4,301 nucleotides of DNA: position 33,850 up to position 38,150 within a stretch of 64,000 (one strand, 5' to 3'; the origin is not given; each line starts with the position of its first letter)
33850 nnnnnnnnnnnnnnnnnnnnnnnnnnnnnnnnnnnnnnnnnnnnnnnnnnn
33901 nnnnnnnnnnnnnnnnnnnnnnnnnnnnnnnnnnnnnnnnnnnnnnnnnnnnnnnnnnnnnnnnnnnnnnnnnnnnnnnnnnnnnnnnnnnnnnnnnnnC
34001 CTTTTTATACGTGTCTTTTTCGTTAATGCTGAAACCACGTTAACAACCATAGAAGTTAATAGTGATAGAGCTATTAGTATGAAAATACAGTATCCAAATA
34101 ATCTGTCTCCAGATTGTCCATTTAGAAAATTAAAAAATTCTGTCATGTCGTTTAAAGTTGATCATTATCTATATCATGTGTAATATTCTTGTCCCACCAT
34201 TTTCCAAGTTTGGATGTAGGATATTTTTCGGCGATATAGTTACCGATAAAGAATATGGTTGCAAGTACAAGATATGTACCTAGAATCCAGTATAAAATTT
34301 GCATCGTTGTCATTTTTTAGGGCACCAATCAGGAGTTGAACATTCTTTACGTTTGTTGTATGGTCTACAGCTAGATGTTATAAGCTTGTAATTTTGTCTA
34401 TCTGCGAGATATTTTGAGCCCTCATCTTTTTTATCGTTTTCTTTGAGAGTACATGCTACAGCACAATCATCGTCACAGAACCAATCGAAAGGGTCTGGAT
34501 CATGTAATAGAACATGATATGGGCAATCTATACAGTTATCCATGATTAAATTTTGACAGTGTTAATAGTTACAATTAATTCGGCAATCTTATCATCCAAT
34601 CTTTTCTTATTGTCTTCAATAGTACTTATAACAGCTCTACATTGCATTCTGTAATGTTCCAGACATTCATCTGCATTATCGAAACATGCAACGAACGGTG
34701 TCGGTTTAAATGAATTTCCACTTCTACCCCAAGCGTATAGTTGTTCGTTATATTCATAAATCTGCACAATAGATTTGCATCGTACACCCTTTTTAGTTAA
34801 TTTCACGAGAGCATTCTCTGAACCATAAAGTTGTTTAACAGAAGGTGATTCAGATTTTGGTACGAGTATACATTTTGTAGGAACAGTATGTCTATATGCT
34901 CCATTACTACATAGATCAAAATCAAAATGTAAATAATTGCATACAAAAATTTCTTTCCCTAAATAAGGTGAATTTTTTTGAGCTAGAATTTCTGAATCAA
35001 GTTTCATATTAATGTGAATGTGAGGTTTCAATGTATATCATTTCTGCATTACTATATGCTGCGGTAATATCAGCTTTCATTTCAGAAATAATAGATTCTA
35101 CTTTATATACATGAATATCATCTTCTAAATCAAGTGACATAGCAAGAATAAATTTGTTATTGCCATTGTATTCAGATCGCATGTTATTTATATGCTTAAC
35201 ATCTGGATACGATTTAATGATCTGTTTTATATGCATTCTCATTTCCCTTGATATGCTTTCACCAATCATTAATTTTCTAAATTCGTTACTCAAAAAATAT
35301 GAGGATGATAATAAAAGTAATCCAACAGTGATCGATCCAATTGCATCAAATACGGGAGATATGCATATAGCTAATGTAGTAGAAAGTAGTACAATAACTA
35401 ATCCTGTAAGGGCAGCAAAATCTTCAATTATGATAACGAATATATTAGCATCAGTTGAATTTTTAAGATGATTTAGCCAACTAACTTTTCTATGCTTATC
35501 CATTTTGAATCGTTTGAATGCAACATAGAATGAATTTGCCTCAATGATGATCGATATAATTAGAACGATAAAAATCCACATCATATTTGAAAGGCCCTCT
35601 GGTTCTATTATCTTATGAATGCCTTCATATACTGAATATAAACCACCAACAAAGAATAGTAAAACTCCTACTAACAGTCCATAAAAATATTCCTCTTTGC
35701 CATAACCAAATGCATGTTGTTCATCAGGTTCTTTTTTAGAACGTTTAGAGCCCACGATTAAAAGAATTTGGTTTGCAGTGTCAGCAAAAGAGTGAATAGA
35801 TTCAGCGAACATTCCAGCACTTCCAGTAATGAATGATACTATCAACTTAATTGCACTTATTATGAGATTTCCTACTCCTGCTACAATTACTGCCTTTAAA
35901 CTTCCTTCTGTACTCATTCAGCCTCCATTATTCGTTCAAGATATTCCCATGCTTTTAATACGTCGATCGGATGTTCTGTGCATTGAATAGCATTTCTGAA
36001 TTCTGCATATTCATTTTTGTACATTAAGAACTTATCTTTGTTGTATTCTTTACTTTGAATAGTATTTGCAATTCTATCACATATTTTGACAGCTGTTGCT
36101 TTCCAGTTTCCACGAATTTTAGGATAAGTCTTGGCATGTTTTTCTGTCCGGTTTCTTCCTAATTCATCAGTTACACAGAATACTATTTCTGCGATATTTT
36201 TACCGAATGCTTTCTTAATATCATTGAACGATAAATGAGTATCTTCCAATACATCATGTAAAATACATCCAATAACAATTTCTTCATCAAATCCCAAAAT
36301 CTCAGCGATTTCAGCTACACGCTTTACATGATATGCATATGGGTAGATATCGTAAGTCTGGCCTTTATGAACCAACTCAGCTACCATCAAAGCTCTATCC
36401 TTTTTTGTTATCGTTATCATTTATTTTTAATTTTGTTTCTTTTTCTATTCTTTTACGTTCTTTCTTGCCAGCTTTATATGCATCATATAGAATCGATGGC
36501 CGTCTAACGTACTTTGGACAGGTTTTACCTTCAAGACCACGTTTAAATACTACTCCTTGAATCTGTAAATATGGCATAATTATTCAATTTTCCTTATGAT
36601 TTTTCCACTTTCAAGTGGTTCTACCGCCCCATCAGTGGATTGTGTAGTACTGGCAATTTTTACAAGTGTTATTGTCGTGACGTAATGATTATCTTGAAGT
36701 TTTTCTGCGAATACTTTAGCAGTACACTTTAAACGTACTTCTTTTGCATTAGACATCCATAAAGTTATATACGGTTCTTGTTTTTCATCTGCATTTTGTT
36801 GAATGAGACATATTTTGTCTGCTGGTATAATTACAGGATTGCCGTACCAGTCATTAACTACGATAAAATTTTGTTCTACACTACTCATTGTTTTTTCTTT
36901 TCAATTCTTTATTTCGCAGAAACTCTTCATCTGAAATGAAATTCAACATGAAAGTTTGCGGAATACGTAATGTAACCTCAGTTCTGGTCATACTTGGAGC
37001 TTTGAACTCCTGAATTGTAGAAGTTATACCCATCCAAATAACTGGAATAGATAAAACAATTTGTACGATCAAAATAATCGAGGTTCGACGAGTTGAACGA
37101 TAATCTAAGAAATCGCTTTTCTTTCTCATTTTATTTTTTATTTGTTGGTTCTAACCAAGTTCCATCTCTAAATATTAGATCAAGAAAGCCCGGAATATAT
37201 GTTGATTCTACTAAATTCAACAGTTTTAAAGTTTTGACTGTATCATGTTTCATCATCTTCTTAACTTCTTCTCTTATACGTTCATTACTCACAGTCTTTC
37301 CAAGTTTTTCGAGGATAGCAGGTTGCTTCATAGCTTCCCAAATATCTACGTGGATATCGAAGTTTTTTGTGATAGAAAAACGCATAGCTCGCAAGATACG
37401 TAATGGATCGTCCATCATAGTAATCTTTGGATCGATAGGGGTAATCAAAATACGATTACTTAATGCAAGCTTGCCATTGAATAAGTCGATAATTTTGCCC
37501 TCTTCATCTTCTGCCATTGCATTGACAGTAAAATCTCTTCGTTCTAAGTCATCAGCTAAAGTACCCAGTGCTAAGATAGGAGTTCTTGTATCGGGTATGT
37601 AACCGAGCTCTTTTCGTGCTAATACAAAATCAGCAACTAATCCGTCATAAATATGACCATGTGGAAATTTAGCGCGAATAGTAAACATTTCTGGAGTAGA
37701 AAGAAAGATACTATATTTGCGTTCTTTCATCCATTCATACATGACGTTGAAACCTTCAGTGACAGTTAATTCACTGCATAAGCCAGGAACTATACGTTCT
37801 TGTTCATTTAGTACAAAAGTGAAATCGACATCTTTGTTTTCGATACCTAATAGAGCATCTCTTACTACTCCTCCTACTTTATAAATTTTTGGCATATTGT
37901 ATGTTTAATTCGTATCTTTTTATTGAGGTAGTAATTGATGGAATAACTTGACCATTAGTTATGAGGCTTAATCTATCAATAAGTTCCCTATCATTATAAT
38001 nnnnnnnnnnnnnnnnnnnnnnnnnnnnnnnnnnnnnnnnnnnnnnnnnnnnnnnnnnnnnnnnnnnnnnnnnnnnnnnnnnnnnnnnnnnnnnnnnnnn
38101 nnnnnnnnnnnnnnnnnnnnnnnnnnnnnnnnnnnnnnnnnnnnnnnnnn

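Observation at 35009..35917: Cation diffusion facilitator transporter encoded by a phage, immediately upstream of the alarmone hydrolase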

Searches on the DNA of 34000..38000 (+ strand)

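Call 6: search_dna_similar(query=window:34000-38000:+, collection=phages, mode=near, max_rows=20)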
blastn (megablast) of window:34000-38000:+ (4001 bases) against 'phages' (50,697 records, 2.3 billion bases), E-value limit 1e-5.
No match.

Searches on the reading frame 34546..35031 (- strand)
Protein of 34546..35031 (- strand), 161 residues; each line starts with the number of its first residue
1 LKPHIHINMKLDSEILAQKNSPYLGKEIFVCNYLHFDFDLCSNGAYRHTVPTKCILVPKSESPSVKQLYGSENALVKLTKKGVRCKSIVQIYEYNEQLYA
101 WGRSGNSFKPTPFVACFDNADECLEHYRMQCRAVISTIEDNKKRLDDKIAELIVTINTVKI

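Call 3: search_protein_families(library=pfam, proteins=[window:34546-35031:-], max_evalue=0.01)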
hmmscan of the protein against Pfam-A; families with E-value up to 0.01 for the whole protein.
window:34546-35031:- (161 aa): 0 families

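Call 5: search_protein_families(library=phrogs, proteins=[window:34546-35031:-], max_evalue=0.001)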
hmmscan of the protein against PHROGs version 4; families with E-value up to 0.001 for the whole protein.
window:34546-35031:- (161 aa): 0 families
